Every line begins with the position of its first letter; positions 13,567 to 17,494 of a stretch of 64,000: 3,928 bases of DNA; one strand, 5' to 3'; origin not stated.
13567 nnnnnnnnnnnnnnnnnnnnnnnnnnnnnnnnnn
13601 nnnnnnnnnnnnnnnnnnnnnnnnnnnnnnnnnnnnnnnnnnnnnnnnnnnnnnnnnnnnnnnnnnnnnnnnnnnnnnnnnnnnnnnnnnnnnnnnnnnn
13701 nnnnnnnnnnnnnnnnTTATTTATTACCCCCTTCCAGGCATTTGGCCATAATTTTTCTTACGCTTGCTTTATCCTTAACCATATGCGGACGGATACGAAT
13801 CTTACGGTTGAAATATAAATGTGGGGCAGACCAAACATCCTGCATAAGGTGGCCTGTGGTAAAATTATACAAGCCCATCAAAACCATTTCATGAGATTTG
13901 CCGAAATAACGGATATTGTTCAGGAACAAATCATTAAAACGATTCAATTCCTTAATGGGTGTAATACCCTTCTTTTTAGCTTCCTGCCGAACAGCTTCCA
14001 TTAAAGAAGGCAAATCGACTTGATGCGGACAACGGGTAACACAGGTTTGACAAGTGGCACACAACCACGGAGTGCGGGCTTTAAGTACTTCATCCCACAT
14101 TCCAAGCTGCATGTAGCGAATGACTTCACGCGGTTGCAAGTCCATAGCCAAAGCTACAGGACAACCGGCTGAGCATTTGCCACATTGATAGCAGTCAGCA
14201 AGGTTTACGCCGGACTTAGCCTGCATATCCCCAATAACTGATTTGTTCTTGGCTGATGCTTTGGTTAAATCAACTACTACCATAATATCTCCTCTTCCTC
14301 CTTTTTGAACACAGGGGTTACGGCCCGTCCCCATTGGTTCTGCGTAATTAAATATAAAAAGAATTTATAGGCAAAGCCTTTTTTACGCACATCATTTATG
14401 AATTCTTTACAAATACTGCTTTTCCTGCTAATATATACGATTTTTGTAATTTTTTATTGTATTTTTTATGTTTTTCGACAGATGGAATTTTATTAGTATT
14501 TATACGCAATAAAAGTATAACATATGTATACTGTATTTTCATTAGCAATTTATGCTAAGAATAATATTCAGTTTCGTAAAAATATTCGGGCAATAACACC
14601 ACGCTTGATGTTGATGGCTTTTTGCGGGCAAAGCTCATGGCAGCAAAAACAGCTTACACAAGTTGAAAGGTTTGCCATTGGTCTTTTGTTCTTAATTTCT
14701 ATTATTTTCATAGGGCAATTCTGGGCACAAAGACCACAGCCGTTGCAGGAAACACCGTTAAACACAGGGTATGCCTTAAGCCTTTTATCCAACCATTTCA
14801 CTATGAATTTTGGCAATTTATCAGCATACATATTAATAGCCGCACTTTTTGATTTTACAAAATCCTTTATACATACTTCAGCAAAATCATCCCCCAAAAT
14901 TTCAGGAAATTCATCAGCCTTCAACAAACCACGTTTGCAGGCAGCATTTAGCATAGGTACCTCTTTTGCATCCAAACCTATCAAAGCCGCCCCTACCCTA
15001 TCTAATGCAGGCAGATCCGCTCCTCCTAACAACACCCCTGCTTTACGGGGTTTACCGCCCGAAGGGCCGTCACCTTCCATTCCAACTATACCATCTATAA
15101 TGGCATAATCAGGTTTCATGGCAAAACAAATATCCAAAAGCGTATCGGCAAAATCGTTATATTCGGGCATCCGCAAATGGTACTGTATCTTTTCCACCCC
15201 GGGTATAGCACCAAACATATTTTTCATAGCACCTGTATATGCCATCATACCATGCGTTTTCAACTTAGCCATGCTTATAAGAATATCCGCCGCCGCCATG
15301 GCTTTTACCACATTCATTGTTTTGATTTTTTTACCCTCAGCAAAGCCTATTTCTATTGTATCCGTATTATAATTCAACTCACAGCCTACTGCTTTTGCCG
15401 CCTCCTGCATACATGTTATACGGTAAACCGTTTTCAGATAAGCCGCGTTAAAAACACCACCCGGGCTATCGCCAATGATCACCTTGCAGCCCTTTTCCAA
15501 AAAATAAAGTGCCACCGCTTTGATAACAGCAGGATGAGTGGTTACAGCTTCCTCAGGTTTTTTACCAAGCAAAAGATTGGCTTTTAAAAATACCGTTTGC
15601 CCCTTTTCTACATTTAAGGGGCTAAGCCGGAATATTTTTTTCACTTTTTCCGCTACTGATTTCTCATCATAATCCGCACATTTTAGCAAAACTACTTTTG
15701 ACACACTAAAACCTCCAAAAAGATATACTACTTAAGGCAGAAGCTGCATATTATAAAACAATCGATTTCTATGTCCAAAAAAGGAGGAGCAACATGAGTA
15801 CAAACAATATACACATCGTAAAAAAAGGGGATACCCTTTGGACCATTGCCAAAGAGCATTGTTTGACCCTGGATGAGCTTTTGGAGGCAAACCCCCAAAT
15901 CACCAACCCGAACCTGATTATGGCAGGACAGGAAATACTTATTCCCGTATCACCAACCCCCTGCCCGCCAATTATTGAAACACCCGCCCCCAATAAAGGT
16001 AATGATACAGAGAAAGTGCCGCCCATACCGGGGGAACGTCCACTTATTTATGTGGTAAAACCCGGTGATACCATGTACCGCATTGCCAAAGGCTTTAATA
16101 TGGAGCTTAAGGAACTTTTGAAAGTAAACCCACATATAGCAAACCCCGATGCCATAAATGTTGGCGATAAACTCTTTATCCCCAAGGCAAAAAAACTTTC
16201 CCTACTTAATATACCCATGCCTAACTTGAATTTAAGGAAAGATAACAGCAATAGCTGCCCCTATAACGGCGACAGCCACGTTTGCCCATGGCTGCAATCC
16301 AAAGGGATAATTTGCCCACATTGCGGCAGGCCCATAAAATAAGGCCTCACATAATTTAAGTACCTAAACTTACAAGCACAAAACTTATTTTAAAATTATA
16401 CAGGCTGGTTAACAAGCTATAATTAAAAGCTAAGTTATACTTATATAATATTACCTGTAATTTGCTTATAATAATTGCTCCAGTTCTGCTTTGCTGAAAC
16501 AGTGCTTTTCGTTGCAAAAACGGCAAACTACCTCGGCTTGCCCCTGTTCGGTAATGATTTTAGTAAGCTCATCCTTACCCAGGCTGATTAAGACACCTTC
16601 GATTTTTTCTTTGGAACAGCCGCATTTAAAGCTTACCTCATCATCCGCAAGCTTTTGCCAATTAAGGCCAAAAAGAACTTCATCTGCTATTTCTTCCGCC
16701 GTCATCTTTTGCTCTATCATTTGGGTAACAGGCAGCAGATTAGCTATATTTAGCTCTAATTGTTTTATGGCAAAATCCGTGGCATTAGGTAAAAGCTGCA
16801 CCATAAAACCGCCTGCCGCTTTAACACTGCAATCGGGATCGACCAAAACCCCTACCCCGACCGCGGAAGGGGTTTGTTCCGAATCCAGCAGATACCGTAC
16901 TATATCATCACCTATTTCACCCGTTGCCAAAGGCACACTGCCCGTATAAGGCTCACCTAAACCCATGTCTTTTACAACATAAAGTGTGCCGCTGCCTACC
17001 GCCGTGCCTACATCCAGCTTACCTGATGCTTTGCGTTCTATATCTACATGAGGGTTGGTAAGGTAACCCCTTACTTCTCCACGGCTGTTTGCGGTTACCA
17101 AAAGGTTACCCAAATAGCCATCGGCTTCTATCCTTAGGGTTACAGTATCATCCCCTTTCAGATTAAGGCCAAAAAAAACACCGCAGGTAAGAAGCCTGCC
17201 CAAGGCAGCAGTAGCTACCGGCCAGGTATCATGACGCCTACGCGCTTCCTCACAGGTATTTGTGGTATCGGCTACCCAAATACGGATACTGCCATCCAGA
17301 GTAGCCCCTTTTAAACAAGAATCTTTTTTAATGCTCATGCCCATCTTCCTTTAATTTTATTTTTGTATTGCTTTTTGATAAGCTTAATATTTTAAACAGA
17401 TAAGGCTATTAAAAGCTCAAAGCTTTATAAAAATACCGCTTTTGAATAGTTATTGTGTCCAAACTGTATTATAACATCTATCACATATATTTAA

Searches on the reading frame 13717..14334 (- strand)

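Call 53: search_protein_families(library=pfam, proteins=[window:13717-14334:-], max_evalue=0.000001)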
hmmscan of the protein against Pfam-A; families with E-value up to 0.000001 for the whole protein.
window:13717-14334:- (205 aa): 3 families
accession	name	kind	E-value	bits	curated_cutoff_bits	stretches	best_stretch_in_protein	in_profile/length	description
PF13183.11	Fer4_8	-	1.3e-11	45.3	27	1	45-106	2-68/68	4Fe-4S dicluster domain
PF13534.11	Fer4_17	-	1.5e-09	38.7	22.2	1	48-107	2-61/61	4Fe-4S dicluster domain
PF13187.11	Fer4_9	-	2e-09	37.8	27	1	47-105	1-50/52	4Fe-4S dicluster domain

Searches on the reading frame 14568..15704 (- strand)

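Call 53: search_protein_families(library=pfam, proteins=[window:14568-15704:-], max_evalue=0.000001)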
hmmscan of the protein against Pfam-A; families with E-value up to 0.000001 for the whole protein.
window:14568-15704:- (378 aa): 1 family
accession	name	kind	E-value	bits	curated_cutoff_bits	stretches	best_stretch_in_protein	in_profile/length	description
PF04015.17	DUF362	-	4.9e-53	180.6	24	1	38-239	1-199/200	Domain of unknown function (DUF362)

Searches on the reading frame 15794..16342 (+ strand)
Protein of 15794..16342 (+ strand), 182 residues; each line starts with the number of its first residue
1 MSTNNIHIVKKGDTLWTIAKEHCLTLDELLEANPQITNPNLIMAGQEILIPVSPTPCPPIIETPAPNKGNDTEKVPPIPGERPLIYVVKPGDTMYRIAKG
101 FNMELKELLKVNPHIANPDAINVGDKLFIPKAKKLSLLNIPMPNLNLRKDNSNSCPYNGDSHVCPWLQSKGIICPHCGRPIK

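Call 58: search_protein_families(library=pfam, proteins=[window:15794-16342:+], max_evalue=0.00001)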
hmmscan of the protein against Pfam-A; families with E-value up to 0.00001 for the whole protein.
window:15794-16342:+ (182 aa): 2 families
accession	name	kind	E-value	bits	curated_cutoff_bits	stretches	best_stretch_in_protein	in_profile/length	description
PF01476.26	LysM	-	1e-30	105.9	20.9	2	7-51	1-43/43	LysM domain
PF23457.1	LysM2_NFP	-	2e-06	28.2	36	0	8-52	9-55/56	NFP LysM2 domain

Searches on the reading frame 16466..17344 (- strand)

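Call 58: search_protein_families(library=pfam, proteins=[window:16466-17344:-], max_evalue=0.00001)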
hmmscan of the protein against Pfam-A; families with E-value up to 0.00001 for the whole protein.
window:16466-17344:- (292 aa): 1 family
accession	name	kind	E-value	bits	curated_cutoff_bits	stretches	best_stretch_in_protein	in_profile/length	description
PF01430.24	HSP33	-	4.9e-92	308.7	21.4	1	8-284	1-273/273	Hsp33 protein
